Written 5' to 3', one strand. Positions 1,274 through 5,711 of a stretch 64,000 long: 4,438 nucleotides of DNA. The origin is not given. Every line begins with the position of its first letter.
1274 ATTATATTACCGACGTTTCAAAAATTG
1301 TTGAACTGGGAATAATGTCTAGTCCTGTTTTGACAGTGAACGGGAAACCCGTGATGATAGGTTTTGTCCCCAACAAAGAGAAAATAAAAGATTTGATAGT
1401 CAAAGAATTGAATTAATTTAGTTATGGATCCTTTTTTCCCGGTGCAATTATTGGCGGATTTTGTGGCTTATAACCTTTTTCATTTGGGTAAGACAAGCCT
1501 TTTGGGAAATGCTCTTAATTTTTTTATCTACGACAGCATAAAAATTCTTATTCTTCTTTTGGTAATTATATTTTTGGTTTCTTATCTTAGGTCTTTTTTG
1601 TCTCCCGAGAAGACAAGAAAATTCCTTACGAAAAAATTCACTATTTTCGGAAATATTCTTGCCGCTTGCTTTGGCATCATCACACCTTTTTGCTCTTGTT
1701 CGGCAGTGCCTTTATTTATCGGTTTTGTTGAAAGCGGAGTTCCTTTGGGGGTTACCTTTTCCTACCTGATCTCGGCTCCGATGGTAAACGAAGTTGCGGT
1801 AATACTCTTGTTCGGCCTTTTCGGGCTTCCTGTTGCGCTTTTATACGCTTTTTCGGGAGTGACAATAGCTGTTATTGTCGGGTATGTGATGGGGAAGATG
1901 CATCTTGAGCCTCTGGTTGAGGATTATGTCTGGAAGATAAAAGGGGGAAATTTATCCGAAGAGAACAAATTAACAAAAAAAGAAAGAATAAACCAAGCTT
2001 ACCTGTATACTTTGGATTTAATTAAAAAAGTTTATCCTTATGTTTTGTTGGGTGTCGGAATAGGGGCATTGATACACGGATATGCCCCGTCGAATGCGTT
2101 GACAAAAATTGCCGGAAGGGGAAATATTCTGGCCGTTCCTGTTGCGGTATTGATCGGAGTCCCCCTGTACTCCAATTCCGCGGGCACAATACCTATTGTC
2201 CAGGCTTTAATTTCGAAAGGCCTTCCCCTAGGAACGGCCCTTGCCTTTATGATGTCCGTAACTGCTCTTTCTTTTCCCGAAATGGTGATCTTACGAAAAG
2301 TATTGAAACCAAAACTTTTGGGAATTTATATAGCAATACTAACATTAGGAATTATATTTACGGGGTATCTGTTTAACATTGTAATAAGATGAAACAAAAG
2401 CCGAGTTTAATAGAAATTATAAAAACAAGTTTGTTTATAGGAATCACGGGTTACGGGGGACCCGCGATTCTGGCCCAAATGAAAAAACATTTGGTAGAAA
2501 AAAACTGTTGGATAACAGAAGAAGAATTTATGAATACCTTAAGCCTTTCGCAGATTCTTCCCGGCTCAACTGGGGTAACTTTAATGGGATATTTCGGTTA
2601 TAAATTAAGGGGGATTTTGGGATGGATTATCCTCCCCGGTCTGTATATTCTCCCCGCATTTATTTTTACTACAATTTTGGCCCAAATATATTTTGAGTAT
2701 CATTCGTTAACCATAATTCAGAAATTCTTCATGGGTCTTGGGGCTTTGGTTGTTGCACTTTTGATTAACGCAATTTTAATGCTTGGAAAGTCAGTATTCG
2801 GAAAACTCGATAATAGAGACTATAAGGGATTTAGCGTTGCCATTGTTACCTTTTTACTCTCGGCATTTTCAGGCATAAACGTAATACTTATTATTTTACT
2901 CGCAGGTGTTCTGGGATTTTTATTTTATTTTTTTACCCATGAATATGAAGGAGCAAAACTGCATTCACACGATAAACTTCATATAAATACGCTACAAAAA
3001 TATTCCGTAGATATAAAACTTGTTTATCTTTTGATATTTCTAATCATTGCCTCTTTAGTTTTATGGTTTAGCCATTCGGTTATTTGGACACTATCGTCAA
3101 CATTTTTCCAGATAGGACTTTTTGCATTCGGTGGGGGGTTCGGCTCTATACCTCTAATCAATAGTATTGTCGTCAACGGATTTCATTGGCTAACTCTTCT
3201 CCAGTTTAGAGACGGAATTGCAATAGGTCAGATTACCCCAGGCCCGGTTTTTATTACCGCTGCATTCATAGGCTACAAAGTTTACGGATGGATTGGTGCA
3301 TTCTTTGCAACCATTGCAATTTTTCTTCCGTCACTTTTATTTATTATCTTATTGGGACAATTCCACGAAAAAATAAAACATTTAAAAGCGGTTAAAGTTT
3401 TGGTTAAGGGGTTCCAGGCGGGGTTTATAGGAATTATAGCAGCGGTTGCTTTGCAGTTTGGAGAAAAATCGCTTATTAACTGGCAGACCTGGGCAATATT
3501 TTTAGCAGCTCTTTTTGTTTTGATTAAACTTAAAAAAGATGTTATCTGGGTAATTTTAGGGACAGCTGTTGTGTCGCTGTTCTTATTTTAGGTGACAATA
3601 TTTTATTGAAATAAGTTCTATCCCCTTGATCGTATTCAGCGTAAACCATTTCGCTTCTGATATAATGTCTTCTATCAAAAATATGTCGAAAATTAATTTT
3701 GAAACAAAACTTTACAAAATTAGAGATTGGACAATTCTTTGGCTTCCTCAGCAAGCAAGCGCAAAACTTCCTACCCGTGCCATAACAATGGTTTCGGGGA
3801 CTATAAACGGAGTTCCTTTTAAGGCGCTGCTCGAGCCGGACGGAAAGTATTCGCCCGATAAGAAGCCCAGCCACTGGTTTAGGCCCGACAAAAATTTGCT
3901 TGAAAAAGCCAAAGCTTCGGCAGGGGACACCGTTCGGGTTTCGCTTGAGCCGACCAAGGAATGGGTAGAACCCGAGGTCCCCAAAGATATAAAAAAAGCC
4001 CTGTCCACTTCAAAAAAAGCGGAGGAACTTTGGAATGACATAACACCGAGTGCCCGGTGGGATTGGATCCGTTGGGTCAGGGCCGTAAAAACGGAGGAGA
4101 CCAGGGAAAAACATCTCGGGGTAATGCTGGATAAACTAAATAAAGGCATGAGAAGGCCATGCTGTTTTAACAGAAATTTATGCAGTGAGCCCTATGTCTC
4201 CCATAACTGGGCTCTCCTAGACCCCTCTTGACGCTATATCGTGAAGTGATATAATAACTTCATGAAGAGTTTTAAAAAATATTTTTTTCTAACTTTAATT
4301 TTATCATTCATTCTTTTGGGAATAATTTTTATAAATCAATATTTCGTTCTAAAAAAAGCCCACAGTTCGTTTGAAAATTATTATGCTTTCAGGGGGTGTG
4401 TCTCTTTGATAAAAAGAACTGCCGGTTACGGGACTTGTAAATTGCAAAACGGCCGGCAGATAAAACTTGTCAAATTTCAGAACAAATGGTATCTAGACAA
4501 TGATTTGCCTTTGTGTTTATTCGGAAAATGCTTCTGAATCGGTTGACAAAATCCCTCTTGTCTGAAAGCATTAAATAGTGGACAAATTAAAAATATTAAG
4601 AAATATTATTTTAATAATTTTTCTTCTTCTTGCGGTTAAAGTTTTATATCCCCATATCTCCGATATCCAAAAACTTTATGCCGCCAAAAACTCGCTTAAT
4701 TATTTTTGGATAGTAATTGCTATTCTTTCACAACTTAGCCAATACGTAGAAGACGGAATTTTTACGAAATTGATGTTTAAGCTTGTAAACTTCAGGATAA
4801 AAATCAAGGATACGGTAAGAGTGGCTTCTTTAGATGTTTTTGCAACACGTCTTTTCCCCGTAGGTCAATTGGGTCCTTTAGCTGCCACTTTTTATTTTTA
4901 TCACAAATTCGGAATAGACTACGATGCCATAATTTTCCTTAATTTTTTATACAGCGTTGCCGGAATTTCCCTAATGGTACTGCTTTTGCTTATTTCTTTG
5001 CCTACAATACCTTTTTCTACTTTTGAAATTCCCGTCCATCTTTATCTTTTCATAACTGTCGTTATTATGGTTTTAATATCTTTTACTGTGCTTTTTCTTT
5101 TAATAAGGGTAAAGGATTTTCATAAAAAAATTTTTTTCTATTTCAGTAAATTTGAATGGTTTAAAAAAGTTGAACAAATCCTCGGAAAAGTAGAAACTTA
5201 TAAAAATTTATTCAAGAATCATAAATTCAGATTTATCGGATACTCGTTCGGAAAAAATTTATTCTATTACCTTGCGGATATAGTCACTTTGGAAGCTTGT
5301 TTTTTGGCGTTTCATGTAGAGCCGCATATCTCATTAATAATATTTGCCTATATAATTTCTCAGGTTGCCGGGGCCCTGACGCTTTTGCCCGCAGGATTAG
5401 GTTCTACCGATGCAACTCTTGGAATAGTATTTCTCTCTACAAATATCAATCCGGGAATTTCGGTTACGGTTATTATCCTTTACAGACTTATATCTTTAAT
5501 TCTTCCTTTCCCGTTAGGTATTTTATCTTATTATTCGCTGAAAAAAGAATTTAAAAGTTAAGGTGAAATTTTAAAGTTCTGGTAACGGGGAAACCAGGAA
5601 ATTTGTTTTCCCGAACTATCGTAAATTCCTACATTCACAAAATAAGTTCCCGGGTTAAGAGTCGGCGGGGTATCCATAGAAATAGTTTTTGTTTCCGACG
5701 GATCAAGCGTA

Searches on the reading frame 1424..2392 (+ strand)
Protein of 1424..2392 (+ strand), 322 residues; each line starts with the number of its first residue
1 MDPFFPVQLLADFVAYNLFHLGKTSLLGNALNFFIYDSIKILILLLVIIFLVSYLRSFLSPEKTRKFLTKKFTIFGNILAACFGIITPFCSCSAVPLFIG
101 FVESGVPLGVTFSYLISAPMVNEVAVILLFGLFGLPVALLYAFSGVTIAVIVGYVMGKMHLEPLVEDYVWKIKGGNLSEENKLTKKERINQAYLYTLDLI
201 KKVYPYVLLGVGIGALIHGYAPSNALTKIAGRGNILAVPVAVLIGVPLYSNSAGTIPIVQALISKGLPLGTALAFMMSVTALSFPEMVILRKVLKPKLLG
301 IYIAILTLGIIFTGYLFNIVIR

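Call 41: search_protein_families(library=pfam, proteins=[window:1424-2392:+], max_evalue=0.001)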
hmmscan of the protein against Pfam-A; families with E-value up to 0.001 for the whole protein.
window:1424-2392:+ (322 aa): 1 family
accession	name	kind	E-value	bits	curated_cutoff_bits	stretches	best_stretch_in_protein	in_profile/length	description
PF03773.19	ArsP_1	-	9.9e-74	248.6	32.3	1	27-318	2-293/294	Predicted permease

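Call 97: find_encoding_contigs(protein=window:1424-2392:+, flank=10000, max_places=1)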
Protein window:1424-2392:+ (322 aa): 8 contigs read that carry it; 1 place shown.
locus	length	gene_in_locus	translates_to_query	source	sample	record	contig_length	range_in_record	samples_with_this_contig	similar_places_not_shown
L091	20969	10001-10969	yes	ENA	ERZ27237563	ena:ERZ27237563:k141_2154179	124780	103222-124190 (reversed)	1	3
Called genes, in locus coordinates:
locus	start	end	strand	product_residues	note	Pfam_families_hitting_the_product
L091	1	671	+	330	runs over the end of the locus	PF13518:HTH_28 (weak), PF00665:rve, PF13683:rve_3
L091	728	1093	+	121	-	PF05656:DUF805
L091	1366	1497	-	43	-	-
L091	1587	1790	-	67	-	-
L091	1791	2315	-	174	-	PF00719:Pyrophosphatase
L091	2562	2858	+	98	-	PF04365:BrnT_toxin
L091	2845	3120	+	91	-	PF12441:CopG_antitoxin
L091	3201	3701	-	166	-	-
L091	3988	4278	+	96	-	-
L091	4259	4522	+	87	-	PF15738:YafQ_toxin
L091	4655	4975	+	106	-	PF04365:BrnT_toxin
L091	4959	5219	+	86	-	PF12441:CopG_antitoxin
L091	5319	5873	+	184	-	PF00561:Abhydrolase_1 (weak), PF02230:Abhydrolase_2 (faint), PF06821:Ser_hydrolase, PF12697:Abhydrolase_6 (weak)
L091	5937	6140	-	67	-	-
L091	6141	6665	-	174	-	PF00719:Pyrophosphatase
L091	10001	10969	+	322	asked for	PF03773:ArsP_1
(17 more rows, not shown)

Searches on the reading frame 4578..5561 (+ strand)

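Call 41: search_protein_families(library=pfam, proteins=[window:4578-5561:+], max_evalue=0.001)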
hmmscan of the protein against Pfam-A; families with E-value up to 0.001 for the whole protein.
window:4578-5561:+ (327 aa): 1 family
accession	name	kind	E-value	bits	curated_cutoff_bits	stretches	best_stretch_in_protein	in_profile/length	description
PF03706.18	LPG_synthase_TM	-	2.2e-27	96.8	33.4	1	19-314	11-302/302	Lysylphosphatidylglycerol synthase TM region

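Call 49: search_protein_families(library=ncbifam, proteins=[window:4578-5561:+], max_evalue=0.01)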
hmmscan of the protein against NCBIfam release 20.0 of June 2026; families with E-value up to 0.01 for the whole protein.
window:4578-5561:+ (327 aa): 2 families
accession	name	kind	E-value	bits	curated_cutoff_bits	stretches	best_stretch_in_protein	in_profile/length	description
TIGR00374.1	TIGR00374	subfamily_domain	1.2e-22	80.7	43.2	1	11-324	1-316/323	flippase-like domain-containing protein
NF033480.1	bifunc_MprF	equivalog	2.4e-16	59.2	600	1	3-317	3-293/841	bifunctional lysylphosphatidylglycerol flippase/synthetase MprF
